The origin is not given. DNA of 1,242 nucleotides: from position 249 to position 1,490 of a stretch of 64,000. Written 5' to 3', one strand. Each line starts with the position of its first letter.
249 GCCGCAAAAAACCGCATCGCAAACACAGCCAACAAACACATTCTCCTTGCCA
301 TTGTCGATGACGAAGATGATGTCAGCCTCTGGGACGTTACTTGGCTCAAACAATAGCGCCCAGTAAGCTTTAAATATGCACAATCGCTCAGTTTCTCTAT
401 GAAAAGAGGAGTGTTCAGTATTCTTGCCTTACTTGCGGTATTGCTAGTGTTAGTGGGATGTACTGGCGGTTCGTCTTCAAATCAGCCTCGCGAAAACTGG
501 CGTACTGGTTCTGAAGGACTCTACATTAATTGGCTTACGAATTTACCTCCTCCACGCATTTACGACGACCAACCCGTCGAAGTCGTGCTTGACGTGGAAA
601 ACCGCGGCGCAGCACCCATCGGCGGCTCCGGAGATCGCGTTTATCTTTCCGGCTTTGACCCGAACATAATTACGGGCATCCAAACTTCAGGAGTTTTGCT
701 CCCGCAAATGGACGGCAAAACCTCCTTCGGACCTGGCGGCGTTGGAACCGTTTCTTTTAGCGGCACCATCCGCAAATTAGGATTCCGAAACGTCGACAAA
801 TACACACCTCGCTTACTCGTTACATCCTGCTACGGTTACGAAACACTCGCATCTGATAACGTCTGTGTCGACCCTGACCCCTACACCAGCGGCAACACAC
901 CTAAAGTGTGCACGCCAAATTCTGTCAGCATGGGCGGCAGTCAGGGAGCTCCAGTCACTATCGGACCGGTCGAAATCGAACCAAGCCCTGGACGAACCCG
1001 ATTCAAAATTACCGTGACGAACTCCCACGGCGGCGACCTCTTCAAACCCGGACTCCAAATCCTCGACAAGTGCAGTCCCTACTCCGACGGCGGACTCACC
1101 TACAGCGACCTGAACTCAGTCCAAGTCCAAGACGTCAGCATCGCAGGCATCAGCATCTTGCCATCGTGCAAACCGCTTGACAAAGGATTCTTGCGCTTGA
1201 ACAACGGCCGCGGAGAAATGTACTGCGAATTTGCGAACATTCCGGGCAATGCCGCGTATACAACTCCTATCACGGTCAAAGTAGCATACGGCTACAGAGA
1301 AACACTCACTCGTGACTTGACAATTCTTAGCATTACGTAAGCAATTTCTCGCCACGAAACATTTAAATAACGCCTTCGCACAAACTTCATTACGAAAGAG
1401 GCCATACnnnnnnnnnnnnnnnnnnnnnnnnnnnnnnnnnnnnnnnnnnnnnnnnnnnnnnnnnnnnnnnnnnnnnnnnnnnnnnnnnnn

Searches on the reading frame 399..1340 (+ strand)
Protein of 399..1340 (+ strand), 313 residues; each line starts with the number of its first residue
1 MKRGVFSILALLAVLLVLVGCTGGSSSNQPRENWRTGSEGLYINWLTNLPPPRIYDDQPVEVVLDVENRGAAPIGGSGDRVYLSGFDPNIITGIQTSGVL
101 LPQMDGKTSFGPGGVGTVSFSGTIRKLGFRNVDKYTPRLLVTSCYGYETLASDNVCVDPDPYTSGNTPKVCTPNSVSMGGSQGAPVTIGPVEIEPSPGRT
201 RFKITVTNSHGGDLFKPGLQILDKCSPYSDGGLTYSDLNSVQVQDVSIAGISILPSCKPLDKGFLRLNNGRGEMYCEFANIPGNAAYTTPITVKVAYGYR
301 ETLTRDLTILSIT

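Call 26: search_protein_families(library=pfam, alignment_id=A2, max_evalue=0.001)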
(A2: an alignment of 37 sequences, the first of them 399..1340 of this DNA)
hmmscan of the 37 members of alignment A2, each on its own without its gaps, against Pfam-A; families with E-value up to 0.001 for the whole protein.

A. member 1, window:399-1340:+ (313 aa): 0 families

B. families by the number of members that match (of 37 scanned): 86 families (the first 25 are shown)
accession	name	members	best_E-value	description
PF00004.35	AAA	2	4.9e-41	ATPase family associated with various cellular activities (AAA)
PF01978.25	TrmB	2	9e-18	Sugar-specific transcriptional regulator TrmB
PF05496.18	RuvB_N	2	1e-08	Holliday junction DNA helicase RuvB P-loop domain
PF07724.20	AAA_2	2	4.5e-07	AAA domain (Cdc48 subfamily)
PF13401.12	AAA_22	2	0.00039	AAA domain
PF01637.24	ATPase_2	2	0.00052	ATPase domain predominantly from Archaea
PF00521.26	DNA_topoisoIV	1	1.7e-167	DNA gyrase/topoisomerase IV, subunit A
PF03989.18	DNA_gyraseA_C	1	2.1e-81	DNA gyrase C-terminal domain, beta-propeller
PF01409.25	tRNA-synt_2d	1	9.4e-81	tRNA synthetases class II core domain (F)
PF00579.31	tRNA-synt_1b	1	1.9e-55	tRNA synthetases class I (W and Y)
PF01048.26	PNP_UDP_1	1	1.7e-47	Phosphorylase superfamily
PF02475.24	TRM5-TYW2_MTfase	1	4.3e-44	TRM5/TYW2 methyltransferase domain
PF17759.6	tRNA_synthFbeta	1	9.2e-43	Phenylalanyl tRNA synthetase beta chain CLM domain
PF00005.33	ABC_tran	1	2.2e-33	ABC transporter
PF04079.22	SMC_ScpB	1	1e-30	Segregation and condensation complex subunit ScpB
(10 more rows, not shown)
